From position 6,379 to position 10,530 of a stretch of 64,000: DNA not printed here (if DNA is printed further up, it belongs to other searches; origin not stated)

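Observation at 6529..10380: Single 1283-aa polypeptide fusing an MMPL exporter, a PlsC-type acyltransferase and a SAM methyltransferase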

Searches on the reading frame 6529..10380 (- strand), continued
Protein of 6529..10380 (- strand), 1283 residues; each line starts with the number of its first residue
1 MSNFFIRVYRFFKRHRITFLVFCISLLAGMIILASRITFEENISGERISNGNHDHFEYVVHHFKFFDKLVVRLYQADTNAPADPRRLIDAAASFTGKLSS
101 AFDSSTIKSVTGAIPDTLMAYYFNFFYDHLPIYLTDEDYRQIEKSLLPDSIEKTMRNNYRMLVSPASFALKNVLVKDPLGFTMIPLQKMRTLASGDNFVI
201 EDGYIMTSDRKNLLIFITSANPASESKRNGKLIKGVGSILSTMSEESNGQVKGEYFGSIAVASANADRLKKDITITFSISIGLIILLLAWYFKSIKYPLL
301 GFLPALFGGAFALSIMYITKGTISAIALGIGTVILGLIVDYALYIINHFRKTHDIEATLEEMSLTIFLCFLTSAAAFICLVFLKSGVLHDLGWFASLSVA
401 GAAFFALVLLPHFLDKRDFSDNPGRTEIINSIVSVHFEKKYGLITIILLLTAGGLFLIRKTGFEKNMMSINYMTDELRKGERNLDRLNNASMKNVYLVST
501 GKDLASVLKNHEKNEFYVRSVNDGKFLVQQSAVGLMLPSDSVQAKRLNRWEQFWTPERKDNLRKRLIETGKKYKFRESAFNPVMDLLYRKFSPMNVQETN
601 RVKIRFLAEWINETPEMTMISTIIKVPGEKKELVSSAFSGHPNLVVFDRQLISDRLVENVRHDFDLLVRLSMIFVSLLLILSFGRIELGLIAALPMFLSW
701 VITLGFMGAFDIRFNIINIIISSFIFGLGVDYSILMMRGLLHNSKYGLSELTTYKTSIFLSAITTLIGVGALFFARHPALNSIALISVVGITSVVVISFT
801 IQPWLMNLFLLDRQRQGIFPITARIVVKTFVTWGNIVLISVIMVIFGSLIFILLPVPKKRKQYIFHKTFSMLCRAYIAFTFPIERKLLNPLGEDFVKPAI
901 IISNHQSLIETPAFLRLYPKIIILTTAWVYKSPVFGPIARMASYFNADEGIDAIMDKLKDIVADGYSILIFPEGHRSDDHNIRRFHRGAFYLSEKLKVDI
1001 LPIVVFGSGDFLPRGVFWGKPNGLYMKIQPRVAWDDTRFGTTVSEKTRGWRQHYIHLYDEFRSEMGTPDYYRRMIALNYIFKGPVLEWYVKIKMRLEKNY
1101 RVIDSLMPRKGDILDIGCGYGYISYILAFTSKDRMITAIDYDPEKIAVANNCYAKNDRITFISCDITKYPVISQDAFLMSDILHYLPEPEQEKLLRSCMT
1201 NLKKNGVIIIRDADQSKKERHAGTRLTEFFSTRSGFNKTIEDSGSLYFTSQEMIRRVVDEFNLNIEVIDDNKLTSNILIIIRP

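Call 12: list_cluster_members(proteins=[P0001, P0039, P0003])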
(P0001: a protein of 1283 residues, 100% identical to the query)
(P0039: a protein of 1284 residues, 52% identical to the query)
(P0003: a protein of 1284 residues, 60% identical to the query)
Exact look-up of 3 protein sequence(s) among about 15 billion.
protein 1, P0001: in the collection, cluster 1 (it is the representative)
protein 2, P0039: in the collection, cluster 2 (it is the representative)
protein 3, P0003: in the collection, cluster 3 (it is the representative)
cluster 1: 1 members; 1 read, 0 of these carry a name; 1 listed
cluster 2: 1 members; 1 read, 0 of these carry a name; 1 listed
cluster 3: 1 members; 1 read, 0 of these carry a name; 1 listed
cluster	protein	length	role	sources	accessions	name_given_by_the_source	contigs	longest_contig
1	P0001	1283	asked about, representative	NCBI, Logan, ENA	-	-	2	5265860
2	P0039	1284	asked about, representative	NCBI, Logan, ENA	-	-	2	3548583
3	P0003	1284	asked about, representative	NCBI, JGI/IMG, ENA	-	-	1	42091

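Call 18: find_related_loci(query=A1, collection=genome_contigs, flank=10000)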
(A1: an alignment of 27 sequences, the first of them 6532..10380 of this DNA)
Query A1 (1283 aa) in genome_contigs; peptide patterns used: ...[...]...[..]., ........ (x = any residue, [..] = any of these).
460 stretches matched a pattern; 218 encode a relative of the query (tblastn E <= 1e-3); the best 80 are kept; 80 distinct loci.
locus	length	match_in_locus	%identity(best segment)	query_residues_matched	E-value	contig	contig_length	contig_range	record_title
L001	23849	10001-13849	51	1-1282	0e+0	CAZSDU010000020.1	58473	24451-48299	MAG TPA_asm: uncultured Prolixibacteraceae bacterium isolate SRP278314_co1_191 genome assembly, contig: NODE_694_length_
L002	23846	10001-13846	54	1-1282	0e+0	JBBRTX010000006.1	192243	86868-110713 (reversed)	MAG: Bacteroidales bacterium isolate La2_metabat2.315 La2_metabat2.315_K_1027858L192243_cov_20.9982, whole genome shotgu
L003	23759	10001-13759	52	30-1282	0e+0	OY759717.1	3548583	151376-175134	MAG: Bacteroidales bacterium isolate 1994922c-57ad-4284-af65-a097e7e7ad8c genome assembly, chromosome: 1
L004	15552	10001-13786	52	19-1282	0e+0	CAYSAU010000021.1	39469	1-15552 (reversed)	MAG TPA_asm: uncultured Prolixibacteraceae bacterium isolate SRP278314_co2_362 genome assembly, contig: NODE_1442_length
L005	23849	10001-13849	51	1-1282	0e+0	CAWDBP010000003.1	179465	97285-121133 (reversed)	MAG: uncultured Bacteroidales bacterium isolate MFD01689.bin.1.120 genome assembly, contig: contig_18180, whole genome s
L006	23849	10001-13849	51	1-1282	0e+0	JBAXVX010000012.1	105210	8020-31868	MAG: Bacteroidota bacterium isolate ELA698 MAG698_12, whole genome shotgun sequence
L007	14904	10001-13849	51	1-1282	0e+0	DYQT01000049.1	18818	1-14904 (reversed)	MAG TPA_asm: Draconibacterium orientale isolate SulCav_GS10_10_7_44_10 SulCav_GS10_10_3942_length_18818_cov_4_715451, wh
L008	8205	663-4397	50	1-1281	0e+0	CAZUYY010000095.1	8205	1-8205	MAG TPA_asm: uncultured Prolixibacteraceae bacterium isolate binchicken_co3_102 genome assembly, contig: NODE_28586_leng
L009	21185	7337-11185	59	1-1282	0e+0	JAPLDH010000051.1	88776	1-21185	MAG: Bacteroidetes bacterium isolate LacPavin_0419_WC90_MAG_42_101 LacPavin_0419_WC90_scaffold_325622, whole genome shot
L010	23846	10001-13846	50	1-1281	0e+0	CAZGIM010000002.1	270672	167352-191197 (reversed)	MAG TPA_asm: uncultured Prolixibacteraceae bacterium isolate SRP263991_co1_301 genome assembly, contig: NODE_9_length_27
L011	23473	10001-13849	50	1-1282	0e+0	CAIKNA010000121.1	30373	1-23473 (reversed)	MAG: uncultured Bacteroidales bacterium isolate AlinenLipids_bin-7146 genome assembly, contig: bin-7146:121/409, whole g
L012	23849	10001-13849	50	1-1282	0e+0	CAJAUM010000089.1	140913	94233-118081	MAG: uncultured Bacteroidales bacterium isolate Loc090907-6m_bin-511 genome assembly, contig: bin-511:089/155, whole gen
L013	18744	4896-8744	60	1-1282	0e+0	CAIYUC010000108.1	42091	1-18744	MAG: uncultured Bacteroidales bacterium isolate A14_bin-1928 genome assembly, contig: bin-1928:108/244, whole genome sho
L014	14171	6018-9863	50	1-1282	0e+0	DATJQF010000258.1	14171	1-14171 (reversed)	MAG TPA_asm: Bacteroidales bacterium isolate SMAG_U14933 k141_3908889, whole genome shotgun sequence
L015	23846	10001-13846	50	1-1282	0e+0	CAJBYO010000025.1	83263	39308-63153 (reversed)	MAG: uncultured Bacteroidales bacterium isolate Loc080925-6m_bin-0522 genome assembly, contig: bin-0522:025/104, whole g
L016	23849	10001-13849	51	1-1282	0e+0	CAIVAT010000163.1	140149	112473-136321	MAG: uncultured Bacteroidales bacterium isolate AM-2014_bin-2870 genome assembly, contig: bin-2870:163/195, whole genome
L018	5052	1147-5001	51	1-1283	0e+0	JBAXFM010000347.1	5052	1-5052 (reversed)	MAG: Bacteroidota bacterium isolate ELA271 MAG271_347, whole genome shotgun sequence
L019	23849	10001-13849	49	1-1282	0e+0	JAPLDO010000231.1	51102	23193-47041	MAG: Bacteroidetes bacterium isolate LacPavin_0920_WC90_MAG_43_10 LacPavin_0920_WC90_scaffold_50839, whole genome shotgu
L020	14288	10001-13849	51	1-1282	0e+0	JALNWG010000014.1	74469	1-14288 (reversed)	MAG: Bacteroidales bacterium isolate SO_2016_LW1 bin 64 scaffold00193_LW64-88_2016, whole genome shotgun sequence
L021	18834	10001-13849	49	1-1282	0e+0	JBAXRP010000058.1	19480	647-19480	MAG: Bacteroidota bacterium isolate ELA586 MAG586_58, whole genome shotgun sequence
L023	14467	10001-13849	52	1-1282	0e+0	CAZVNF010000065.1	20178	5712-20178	MAG TPA_asm: uncultured Draconibacterium sp. isolate SRP272421_co4_125 genome assembly, contig: NODE_6421_length_20178_c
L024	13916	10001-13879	49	1-1282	0e+0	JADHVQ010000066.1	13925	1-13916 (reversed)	MAG: Bacteroidales bacterium isolate BS750m-G5 BS-750m-C7551, whole genome shotgun sequence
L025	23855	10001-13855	52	1-1283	0e+0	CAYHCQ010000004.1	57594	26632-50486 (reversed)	MAG TPA_asm: uncultured Prolixibacteraceae bacterium isolate ERP119702_co1_129 genome assembly, contig: NODE_429_length_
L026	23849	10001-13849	48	1-1282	0e+0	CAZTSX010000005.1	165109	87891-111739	MAG TPA_asm: uncultured Prolixibacteraceae bacterium isolate binchicken_co147_440 genome assembly, contig: NODE_125_leng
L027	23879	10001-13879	48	1-1282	0e+0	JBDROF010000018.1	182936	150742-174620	MAG: Bacteroidota bacterium isolate MEGAHIT-group-1.940 k141_1852472, whole genome shotgun sequence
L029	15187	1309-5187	48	1-1282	0e+0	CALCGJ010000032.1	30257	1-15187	MAG TPA_asm: uncultured Bacteroidetes bacterium isolate ERR2206790_bin.55_CONCOCT_v1.1_MAG genome assembly, contig: ERZ8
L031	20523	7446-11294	51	1-1282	0e+0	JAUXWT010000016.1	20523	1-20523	MAG: Bacteroidales bacterium isolate C15_metabat.bin.17 C15_k141_68457, whole genome shotgun sequence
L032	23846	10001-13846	48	1-1282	0e+0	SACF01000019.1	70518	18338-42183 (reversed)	MAG: Alphaproteobacteria bacterium isolate INTA.CYC.164 contig-100_225, whole genome shotgun sequence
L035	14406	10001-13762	47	1-1282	0e+0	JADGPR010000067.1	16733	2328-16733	MAG: Bacteroidales bacterium isolate Chersky.15_51 contig-100_1732, whole genome shotgun sequence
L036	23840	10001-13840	47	1-1282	0e+0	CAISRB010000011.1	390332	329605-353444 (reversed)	MAG: uncultured Bacteroidales bacterium isolate AM-lipid-02-D10_bin-0834 genome assembly, contig: bin-0834:11/33, whole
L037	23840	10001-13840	47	1-1282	0e+0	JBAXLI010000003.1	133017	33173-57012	MAG: Bacteroidota bacterium isolate ELA423 MAG423_3, whole genome shotgun sequence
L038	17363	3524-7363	47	1-1282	0e+0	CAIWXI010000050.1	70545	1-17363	MAG: uncultured Bacteroidales bacterium isolate Kiruna_bin-10044 genome assembly, contig: bin-10044:050/166, whole genom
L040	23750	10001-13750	47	4-1282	0e+0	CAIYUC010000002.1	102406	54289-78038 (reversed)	MAG: uncultured Bacteroidales bacterium isolate A14_bin-1928 genome assembly, contig: bin-1928:002/244, whole genome sho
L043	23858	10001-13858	48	1-1282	0e+0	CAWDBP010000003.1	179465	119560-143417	MAG: uncultured Bacteroidales bacterium isolate MFD01689.bin.1.120 genome assembly, contig: contig_18180, whole genome s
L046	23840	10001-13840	48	1-1282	0e+0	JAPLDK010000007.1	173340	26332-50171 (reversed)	MAG: Bacteroidetes bacterium isolate LacPavin_0419_WC90_MAG_45_18 LacPavin_0419_WC90_scaffold_900651, whole genome shotg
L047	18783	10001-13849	52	1-1282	0e+0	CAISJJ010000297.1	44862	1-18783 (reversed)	MAG: uncultured Bacteroidales bacterium isolate Ja1_bin-1976 genome assembly, contig: bin-1976:297/547, whole genome sho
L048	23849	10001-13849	51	1-1282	0e+0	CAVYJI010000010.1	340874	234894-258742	MAG: uncultured Bacteroidales bacterium isolate MFD01476.bin.1.15 genome assembly, contig: contig_47334, whole genome sh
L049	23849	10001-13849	48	1-1282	0e+0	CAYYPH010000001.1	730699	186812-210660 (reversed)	MAG TPA_asm: uncultured Prolixibacteraceae bacterium isolate binchicken_co66_18 genome assembly, contig: NODE_3_length_7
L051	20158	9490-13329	43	1-1282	0e+0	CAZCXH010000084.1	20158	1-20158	MAG TPA_asm: uncultured Chitinophagaceae bacterium isolate SRP173033_co3_70 genome assembly, contig: NODE_3136_length_20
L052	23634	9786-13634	51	1-1282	0e+0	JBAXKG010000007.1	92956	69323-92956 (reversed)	MAG: Bacteroidota bacterium isolate ELA395 MAG395_7, whole genome shotgun sequence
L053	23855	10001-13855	53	1-1282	0e+0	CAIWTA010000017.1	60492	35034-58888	MAG: uncultured Bacteroidales bacterium isolate KR5_bin-778 genome assembly, contig: bin-778:017/329, whole genome shotg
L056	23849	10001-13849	51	1-1282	0e+0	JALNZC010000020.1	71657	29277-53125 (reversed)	MAG: Bacteroidales bacterium isolate SO_2017_GW1 bin 88 NODE_2161_length_71657_cov_1.277562_OW334_2017, whole genome sho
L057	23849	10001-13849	50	1-1282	0e+0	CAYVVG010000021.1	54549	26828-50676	MAG TPA_asm: uncultured Prolixibacteraceae bacterium isolate SRP220891_co1_52 genome assembly, contig: NODE_1096_length_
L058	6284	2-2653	51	401-1282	0e+0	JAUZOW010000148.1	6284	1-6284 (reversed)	MAG: Bacteroidota bacterium isolate bin200(16d) ADOFJJCP_148, whole genome shotgun sequence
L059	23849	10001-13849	37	1-1282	0e+0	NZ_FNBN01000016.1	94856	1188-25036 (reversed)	Chitinophaga filiformis strain DSM 527, whole genome shotgun sequence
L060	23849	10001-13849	37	1-1282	0e+0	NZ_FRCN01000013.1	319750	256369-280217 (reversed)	Chitinophaga sp. CF418, whole genome shotgun sequence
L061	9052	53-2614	52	429-1282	0e+0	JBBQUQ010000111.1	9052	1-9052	MAG: Bacteroidales bacterium isolate Co_metawrap_1939 Cmw_1939_k141_1416604_length_9052_cov_11.0000, whole genome shotgu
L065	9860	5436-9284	54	1-1282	0e+0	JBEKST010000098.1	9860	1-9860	MAG: Bacteroidales bacterium isolate SPRUCE 540 SPRUCE_540_98, whole genome shotgun sequence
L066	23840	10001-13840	48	1-1282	0e+0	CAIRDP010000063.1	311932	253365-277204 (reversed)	MAG: uncultured Bacteroidales bacterium isolate AM5_bin-0527 genome assembly, contig: bin-0527:63/67, whole genome shotg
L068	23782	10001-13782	49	1-1282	0e+0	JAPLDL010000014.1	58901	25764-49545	MAG: Bacteroidetes bacterium isolate LacPavin_0419_WC90_MAG_45_16 LacPavin_0419_WC90_scaffold_246633, whole genome shotg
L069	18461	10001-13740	52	1-1282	0e+0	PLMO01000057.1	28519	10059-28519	MAG: Bacteroidales bacterium isolate fen_979 73.20120800_E2X.55_contig_8165, whole genome shotgun sequence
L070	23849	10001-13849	53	1-1282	0e+0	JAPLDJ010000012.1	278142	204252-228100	MAG: Bacteroidetes bacterium isolate LacPavin_0920_WC70_MAG_47_14 LacPavin_0920_WC70_scaffold_521436, whole genome shotg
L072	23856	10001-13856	55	1-1282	0e+0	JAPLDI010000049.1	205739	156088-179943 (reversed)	MAG: Bacteroidetes bacterium isolate LacPavin_0818_WC55_MAG_47_11 LacPavin_0818_WC55_scaffold_159450, whole genome shotg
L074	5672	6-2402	51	486-1282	0e+0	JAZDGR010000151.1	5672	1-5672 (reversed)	MAG: bacterium isolate MEGAHIT-group-0.275 k141_13545078, whole genome shotgun sequence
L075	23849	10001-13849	52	1-1282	0e+0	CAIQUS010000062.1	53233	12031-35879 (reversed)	MAG: uncultured Bacteroidales bacterium isolate Loclat_bin-08999 genome assembly, contig: bin-08999:062/253, whole genom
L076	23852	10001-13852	46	1-1282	0e+0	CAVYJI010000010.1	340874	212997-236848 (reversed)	MAG: uncultured Bacteroidales bacterium isolate MFD01476.bin.1.15 genome assembly, contig: contig_47334, whole genome sh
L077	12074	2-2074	56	591-1282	0e+0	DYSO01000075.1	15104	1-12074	MAG TPA_asm: Draconibacterium orientale isolate SulCav_PC08_3_10_45_10 SulCav_PC08-3_3111_length_15104_cov_5.743239, who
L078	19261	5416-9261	48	1-1282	0e+0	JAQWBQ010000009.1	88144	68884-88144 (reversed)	MAG: Bacteroidales bacterium isolate STF2_223 NODE_407_length_88144_cov_7.277503_Sandtown_F2, whole genome shotgun seque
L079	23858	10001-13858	51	1-1283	0e+0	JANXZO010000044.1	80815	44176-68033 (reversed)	MAG: Bacteroidales bacterium isolate GL140_4_metabat_342 GL140_4_k141_1317159, whole genome shotgun sequence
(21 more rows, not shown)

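Call 21: find_encoding_contigs(protein=P0001, flank=1000, max_places=3)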
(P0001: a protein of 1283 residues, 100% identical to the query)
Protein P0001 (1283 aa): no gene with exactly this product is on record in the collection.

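Call 31: search_protein_families(library=pfam, proteins=[L059:10001-13873:+, L059:8783-9979:+, L059:13866-15368:+, L059:15385-17070:+, L059:17466-18752:+, L059:7798-8415:+, L059:7185-7817:+, L059:6416-7189:+], max_evalue=0.0001)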
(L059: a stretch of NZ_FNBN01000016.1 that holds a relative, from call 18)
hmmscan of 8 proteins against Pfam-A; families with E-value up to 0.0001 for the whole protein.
L059:10001-13873:+ (1291 aa): 10 families
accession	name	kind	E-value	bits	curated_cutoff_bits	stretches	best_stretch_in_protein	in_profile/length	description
PF01553.26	Acyltransferase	-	8.7e-21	74.5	23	1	891-1007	6-131/132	Acyltransferase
PF13649.12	Methyltransf_25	-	2e-12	48.1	27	1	1115-1207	1-96/97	Methyltransferase domain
PF03176.21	MMPL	-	1.2e-09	38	20.5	1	53-414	13-301/333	MMPL family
PF08241.18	Methyltransf_11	-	2.2e-09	38.2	21.2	1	1116-1211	1-94/95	Methyltransferase domain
PF13847.12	Methyltransf_31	-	2.6e-09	37.4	27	1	1113-1220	5-119/145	Methyltransferase domain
PF08242.18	Methyltransf_12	-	1e-08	36.2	30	1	1116-1209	1-97/98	Methyltransferase domain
PF13489.12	Methyltransf_23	-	3.7e-08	33.7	27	1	1107-1266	18-161/164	Methyltransferase domain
PF05175.20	MTS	-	5.4e-07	29.8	23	1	1105-1180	24-103/170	Methyltransferase small domain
PF01739.24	CheR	-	3.7e-05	23.7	27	0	1159-1215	118-176/195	CheR methyltransferase, SAM binding domain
PF00891.24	Methyltransf_2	-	4.4e-05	23.4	22.3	1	1104-1234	55-184/210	O-methyltransferase domain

L059:8783-9979:+ (399 aa): 3 families
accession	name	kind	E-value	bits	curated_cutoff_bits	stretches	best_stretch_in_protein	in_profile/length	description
PF00535.33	Glycos_transf_2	-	9.7e-26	91.1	23.3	1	18-136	2-124/168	Glycosyl transferase family 2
PF09835.14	DUF2062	-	2.4e-16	60.4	27.4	1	265-392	11-143/147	Uncharacterized protein conserved in bacteria (DUF2062)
PF13704.12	Glyco_tranf_2_4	-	3.2e-05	24.8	27.5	1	24-100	2-81/98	Glycosyl transferase family 2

L059:13866-15368:+ (501 aa): 7 families
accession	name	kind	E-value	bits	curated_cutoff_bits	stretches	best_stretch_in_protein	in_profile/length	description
PF13450.12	NAD_binding_8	-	8.2e-15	55.3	21.9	1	7-74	1-68/68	NAD(P)-binding Rossmann-like domain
PF01593.30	Amino_oxidase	-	6.4e-12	45.9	19.8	1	15-271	4-256/443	Flavin containing amine oxidoreductase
PF01266.30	DAO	-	6.7e-09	36.2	27.9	1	4-424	1-312/353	FAD dependent oxidoreductase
PF00890.30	FAD_binding_2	-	2.3e-07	30.8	20.4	1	4-41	1-38/414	FAD binding domain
PF03486.20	HI0933_like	-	7.3e-07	29.3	50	0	4-39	2-37/244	HI0933-like protein Rossmann domain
PF12831.13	FAD_oxidored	-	1.9e-05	24.6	27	0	4-41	1-38/416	FAD dependent oxidoreductase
PF07992.20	Pyr_redox_2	-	2.1e-05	24.5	26.1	0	3-41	1-41/291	Pyridine nucleotide-disulphide oxidoreductase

L059:15385-17070:+ (562 aa): 1 family
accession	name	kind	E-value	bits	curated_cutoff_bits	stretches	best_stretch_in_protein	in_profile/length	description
PF03417.21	AAT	-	2.6e-22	80.1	23.2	1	206-431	5-218/225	Acyl-coenzyme A:6-aminopenicillanic acid acyl-transferase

L059:17466-18752:+ (429 aa): 1 family
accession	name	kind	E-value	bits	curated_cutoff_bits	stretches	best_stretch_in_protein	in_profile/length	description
PF00501.34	AMP-binding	-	1.1e-12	48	29.9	1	77-288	159-376/384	AMP-binding enzyme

L059:7798-8415:+ (206 aa): 0 families

L059:7185-7817:+ (211 aa): 1 family
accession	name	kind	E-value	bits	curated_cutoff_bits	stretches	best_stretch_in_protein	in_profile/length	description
PF03548.22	LolA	-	1.1e-16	61.5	23.6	1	44-210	3-164/165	Outer membrane lipoprotein carrier protein LolA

L059:6416-7189:+ (258 aa): 1 family
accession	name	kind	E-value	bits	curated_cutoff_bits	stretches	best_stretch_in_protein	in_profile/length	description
PF01522.26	Polysacc_deac_1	-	2.5e-35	121.5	23.1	1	64-185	3-122/124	Polysaccharide deacetylase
